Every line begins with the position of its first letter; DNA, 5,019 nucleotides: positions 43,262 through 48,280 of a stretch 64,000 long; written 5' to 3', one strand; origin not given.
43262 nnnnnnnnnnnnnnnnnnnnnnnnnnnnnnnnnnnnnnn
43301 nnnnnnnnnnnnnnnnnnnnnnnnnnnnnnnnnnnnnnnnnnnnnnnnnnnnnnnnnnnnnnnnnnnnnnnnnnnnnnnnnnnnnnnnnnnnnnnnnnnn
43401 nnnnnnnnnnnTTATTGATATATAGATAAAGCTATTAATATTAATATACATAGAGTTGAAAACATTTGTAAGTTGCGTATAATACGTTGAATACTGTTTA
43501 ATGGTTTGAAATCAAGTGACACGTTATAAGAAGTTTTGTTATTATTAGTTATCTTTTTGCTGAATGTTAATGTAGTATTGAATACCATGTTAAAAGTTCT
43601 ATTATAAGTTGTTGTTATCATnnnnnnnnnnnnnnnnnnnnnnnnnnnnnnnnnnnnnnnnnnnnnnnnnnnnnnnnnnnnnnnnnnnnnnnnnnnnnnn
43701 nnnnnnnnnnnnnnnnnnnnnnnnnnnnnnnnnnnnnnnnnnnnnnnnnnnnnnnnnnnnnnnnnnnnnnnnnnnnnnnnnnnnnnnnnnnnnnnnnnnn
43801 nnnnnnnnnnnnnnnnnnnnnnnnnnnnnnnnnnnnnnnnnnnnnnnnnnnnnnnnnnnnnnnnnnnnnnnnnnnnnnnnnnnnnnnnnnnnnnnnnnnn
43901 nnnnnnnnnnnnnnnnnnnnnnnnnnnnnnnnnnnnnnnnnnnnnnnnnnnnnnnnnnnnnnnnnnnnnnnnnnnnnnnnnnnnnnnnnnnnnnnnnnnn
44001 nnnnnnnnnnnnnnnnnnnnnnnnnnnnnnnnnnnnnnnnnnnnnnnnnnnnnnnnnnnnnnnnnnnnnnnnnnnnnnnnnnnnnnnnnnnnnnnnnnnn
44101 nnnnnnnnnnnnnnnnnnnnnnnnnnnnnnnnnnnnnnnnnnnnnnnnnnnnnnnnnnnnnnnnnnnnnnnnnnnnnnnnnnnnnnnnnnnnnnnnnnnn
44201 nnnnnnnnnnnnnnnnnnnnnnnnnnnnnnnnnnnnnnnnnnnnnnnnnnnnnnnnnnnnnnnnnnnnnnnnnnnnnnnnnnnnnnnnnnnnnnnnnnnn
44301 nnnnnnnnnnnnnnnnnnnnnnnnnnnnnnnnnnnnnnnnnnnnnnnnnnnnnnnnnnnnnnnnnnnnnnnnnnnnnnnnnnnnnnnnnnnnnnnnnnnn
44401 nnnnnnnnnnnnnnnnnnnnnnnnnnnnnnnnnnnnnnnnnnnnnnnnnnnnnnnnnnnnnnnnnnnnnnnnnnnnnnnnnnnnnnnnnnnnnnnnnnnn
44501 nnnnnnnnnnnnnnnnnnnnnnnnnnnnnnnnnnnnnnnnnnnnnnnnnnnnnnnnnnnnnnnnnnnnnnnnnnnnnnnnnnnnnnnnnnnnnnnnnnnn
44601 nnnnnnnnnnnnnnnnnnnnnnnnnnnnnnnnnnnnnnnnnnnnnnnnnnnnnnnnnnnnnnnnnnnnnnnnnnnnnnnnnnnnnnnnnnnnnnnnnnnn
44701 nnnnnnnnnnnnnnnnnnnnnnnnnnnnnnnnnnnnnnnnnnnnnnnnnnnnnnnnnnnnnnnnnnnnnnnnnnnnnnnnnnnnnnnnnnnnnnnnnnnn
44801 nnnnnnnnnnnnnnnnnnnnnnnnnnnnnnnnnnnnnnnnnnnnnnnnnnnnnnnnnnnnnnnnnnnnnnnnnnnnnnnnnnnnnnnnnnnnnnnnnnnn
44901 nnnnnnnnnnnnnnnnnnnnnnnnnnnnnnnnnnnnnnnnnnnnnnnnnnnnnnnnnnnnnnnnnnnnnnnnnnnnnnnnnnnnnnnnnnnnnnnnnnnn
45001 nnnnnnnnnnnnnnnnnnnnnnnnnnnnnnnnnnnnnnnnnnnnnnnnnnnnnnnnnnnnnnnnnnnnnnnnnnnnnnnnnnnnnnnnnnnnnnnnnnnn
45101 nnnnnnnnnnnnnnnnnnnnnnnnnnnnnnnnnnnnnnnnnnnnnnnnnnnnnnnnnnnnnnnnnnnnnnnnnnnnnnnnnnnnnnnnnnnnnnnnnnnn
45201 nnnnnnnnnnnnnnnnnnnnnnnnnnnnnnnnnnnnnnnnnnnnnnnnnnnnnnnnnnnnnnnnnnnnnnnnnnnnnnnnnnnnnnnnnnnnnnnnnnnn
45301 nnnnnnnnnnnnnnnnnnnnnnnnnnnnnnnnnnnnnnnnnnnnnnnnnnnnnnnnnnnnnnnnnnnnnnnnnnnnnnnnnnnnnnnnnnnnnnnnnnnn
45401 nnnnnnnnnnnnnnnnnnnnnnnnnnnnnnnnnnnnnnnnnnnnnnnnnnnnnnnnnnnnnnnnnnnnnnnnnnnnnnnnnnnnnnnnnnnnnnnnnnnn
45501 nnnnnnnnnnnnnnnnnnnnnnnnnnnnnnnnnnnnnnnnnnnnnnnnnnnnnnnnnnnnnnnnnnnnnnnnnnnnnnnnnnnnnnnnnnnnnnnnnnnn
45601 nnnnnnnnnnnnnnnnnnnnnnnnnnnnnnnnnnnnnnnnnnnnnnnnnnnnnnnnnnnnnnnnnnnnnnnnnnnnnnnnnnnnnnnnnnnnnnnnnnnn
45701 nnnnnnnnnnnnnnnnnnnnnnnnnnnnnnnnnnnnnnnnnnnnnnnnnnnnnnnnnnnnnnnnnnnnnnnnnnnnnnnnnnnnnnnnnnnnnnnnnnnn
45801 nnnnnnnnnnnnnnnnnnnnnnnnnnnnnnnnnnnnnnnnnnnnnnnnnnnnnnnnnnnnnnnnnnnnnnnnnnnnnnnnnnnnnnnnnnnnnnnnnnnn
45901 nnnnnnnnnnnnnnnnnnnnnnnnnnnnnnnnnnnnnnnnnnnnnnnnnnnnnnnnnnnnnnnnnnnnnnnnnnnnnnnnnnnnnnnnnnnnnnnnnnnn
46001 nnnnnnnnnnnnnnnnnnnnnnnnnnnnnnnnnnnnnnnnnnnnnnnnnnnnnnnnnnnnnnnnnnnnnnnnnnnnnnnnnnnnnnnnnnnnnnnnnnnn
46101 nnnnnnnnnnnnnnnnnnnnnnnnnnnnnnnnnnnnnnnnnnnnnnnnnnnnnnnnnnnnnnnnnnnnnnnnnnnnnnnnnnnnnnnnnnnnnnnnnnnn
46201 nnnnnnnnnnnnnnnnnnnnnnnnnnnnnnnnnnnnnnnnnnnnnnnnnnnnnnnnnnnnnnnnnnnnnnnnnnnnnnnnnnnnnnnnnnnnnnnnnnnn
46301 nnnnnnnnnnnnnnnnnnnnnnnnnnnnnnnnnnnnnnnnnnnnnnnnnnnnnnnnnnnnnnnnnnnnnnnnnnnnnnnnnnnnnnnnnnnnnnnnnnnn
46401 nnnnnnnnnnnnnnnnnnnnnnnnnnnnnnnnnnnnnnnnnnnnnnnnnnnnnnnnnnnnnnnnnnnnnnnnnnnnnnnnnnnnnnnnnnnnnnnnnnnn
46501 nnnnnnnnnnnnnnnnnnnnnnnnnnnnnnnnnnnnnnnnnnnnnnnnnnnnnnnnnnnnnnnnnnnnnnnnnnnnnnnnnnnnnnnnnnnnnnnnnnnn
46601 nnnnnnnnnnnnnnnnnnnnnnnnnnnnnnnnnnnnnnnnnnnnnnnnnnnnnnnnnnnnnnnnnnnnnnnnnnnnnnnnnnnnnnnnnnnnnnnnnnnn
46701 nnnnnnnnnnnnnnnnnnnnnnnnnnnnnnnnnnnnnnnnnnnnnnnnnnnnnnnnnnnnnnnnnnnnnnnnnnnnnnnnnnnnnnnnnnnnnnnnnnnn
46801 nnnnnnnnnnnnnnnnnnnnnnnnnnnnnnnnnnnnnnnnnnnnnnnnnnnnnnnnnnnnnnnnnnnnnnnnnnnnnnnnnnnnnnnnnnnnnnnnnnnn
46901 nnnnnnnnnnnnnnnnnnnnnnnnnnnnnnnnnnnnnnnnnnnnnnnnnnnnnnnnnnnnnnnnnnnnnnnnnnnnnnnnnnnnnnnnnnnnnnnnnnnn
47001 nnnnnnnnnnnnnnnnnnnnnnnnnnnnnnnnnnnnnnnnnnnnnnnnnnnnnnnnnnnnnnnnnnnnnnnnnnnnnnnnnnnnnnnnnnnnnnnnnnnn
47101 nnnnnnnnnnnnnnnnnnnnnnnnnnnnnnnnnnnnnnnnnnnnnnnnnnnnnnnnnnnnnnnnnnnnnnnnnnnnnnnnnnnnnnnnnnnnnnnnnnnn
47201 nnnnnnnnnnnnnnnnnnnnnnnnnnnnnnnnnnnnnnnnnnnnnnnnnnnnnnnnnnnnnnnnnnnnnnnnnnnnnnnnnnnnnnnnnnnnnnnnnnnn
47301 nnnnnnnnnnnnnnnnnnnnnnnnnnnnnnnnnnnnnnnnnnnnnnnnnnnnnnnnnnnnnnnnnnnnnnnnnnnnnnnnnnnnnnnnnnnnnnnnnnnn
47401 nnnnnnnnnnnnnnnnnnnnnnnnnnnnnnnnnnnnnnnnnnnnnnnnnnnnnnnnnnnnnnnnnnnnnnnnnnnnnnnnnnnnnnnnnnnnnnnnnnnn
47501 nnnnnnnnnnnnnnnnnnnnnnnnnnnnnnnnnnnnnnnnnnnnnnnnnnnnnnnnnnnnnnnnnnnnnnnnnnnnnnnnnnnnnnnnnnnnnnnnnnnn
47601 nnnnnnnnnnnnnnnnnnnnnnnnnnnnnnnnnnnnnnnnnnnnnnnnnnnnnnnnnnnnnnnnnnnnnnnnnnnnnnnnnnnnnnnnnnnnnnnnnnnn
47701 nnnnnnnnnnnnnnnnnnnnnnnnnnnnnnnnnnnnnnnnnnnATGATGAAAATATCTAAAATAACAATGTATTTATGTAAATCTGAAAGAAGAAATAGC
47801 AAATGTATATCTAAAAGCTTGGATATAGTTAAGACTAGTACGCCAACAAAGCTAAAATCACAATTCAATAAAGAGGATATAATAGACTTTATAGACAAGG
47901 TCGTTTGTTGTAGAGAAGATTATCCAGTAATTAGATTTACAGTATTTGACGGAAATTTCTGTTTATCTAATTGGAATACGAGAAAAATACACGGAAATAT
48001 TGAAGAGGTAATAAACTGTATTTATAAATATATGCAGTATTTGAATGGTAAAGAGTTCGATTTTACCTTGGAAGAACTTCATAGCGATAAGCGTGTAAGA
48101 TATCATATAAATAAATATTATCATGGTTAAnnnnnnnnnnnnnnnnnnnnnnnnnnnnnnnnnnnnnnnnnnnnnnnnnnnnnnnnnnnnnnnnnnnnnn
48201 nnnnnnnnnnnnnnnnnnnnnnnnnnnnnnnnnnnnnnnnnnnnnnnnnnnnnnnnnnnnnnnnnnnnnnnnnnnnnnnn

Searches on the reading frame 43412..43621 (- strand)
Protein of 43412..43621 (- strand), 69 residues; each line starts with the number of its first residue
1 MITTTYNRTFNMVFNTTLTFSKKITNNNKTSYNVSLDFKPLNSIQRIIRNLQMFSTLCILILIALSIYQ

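Call 8: search_protein_families(library=pfam, proteins=[window:43412-43621:-], max_evalue=0.01)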
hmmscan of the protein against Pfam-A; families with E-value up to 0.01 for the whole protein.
window:43412-43621:- (69 aa): 0 families

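Call 75: find_homologous_proteins(query=window:43412-43621:-, max_evalue=0.01)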
Query window:43412-43621:- (69 aa): 9 proteins with E <= 0.01 among 9 candidates.
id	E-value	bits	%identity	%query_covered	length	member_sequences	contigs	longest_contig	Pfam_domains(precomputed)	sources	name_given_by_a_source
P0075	7.0e-33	128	96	100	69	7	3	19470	-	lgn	-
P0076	1.5e-31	124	93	100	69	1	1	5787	-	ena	-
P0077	1.8e-31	124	93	100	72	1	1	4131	-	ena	-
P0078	7.1e-31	122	92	100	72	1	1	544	-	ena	-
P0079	1.4e-30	121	92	100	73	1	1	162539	-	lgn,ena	-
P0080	5.5e-30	119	90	100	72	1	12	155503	-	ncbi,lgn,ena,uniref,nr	ncbi:hypothetical protein PMX22_21905 [Clostridium butyricum]|uniref:hypothetical protein n=1 Tax=Cl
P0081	9.6e-30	118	90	100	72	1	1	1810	-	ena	-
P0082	3.4e-29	117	86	100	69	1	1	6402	-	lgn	-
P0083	2.2e-28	114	89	100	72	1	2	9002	-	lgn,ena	-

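Call 76: find_encoding_contigs(protein=P0080, flank=10000, max_places=6)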
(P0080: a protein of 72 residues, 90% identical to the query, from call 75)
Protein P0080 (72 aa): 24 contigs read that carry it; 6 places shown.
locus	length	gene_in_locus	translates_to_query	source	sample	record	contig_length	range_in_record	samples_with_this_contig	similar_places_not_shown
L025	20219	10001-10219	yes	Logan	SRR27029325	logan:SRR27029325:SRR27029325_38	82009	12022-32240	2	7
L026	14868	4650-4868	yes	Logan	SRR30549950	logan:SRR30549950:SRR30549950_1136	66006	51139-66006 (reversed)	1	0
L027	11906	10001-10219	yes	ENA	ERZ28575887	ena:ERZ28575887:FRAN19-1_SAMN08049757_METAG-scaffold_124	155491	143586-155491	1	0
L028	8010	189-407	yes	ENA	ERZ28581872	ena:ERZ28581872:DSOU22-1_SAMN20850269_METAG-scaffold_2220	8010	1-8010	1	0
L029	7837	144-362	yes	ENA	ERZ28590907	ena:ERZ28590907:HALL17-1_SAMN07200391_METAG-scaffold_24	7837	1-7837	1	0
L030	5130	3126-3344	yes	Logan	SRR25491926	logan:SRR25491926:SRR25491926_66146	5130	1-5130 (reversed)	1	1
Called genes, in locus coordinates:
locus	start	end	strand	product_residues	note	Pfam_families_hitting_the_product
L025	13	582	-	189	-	-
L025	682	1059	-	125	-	-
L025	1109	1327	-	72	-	-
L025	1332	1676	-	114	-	-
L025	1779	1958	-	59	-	-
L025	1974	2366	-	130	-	-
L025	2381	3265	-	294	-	-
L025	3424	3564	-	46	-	-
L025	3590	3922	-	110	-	-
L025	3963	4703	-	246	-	-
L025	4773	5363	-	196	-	-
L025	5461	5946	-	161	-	-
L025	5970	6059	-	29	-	-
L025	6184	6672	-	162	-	-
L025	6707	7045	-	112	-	-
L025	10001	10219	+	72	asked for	-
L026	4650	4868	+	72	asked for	-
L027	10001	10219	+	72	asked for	-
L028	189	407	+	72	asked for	-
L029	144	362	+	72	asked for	-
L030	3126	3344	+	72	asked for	-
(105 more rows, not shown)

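Call 77: find_encoding_contigs(protein=P0079, flank=10000, max_places=3)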
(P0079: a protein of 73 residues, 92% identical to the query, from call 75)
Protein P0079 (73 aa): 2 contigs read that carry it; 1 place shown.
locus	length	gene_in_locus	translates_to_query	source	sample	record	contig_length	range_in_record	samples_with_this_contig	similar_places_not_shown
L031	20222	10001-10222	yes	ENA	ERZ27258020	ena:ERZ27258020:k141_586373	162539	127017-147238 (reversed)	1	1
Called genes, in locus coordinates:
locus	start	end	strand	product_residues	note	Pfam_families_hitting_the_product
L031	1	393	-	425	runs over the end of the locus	-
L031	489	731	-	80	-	-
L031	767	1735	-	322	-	PF02899:Phage_int_SAM_1 (weak), PF22560:GMT-wHTH (faint), PF00589:Phage_integrase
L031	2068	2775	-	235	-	-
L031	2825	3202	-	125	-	-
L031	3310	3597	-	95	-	-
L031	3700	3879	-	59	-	-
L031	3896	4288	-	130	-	-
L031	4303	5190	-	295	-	-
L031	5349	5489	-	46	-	-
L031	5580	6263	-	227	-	-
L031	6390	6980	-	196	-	-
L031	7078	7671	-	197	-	-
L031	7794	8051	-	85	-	-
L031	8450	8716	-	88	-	-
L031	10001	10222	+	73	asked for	-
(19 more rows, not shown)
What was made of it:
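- Two long contigs (82 kb and 162 kb) read straight through the region (calls 76, 77).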

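Call 80: find_encoding_contigs(protein=P0082, flank=10000, max_places=3)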
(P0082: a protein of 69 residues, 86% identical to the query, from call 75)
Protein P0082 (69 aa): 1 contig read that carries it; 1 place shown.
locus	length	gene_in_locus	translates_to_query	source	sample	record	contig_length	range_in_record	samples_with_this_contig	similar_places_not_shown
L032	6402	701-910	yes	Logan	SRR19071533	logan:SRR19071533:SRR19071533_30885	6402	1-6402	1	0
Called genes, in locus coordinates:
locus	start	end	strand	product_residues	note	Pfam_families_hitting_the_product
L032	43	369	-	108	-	-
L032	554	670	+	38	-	-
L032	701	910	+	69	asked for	-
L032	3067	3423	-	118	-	PF01981:PTH2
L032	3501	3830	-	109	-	-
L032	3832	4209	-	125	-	-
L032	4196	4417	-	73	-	-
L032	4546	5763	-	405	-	-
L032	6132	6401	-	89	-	?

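Call 81: find_encoding_contigs(protein=P0083, flank=10000, max_places=3)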
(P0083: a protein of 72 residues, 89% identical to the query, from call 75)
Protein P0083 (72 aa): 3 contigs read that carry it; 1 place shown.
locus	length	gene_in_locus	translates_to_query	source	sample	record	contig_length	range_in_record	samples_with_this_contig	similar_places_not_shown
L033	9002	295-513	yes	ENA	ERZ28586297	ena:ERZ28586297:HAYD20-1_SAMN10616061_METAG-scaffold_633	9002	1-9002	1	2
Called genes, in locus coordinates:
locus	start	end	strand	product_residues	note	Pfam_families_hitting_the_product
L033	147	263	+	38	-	-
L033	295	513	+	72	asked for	-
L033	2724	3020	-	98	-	-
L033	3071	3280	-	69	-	-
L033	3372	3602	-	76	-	-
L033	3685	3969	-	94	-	-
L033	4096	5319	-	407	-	-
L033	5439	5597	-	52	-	-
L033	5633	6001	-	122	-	-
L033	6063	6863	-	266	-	PF09669:Phage_pRha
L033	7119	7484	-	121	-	-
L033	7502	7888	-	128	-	-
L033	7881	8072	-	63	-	-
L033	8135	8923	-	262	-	PF07927:HicA_toxin (weak)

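Call 82: find_encoding_contigs(protein=P0076, flank=10000, max_places=3)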
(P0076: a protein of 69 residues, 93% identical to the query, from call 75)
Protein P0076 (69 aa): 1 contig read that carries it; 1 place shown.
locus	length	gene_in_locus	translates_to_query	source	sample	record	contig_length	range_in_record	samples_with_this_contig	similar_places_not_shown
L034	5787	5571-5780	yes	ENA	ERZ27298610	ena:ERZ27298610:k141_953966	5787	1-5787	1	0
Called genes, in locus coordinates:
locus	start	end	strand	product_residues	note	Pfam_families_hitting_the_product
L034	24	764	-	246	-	-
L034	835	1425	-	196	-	-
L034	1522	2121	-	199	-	-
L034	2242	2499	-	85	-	-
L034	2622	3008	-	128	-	-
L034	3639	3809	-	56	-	-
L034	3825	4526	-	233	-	-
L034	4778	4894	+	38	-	-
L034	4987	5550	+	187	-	-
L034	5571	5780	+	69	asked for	-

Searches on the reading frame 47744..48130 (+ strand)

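Call 49: search_protein_families(library=pfam, alignment_id=A3, max_evalue=0.0001)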
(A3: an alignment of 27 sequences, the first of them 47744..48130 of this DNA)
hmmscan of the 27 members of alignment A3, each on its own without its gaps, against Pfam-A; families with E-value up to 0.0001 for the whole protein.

A. member 1, window:47744-48130:+ (128 aa): 0 families

B. families by the number of members that match (of 27 scanned): 12 families
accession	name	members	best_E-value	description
PF04851.21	ResIII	1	4.7e-26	Type III restriction enzyme, res subunit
PF00271.37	Helicase_C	1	1.9e-23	Helicase conserved C-terminal domain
PF00589.27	Phage_integrase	1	5e-23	Phage integrase family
PF23771.1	DUF7168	1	7.4e-22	Domain of unknown function (DUF7168)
PF00270.35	DEAD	1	7e-11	DEAD/DEAH box helicase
PF22822.1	MrpR_N_CB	1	3e-10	MrpR, N-terminal core-binding domain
PF10979.13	DUF2786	1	3e-10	Protein of unknown function (DUF2786)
PF18766.7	SWI2_SNF2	1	5.4e-10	SWI2/SNF2 ATPase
PF02899.23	Phage_int_SAM_1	1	2e-07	Phage integrase, N-terminal SAM-like domain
PF02604.26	PhdYeFM_antitox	1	6.6e-06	Antitoxin Phd_YefM, type II toxin-antitoxin system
PF22560.2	GMT-wHTH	1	2e-05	GMT-like wHTH domain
PF14072.11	DndB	1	8e-05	DNA-sulfur modification-associated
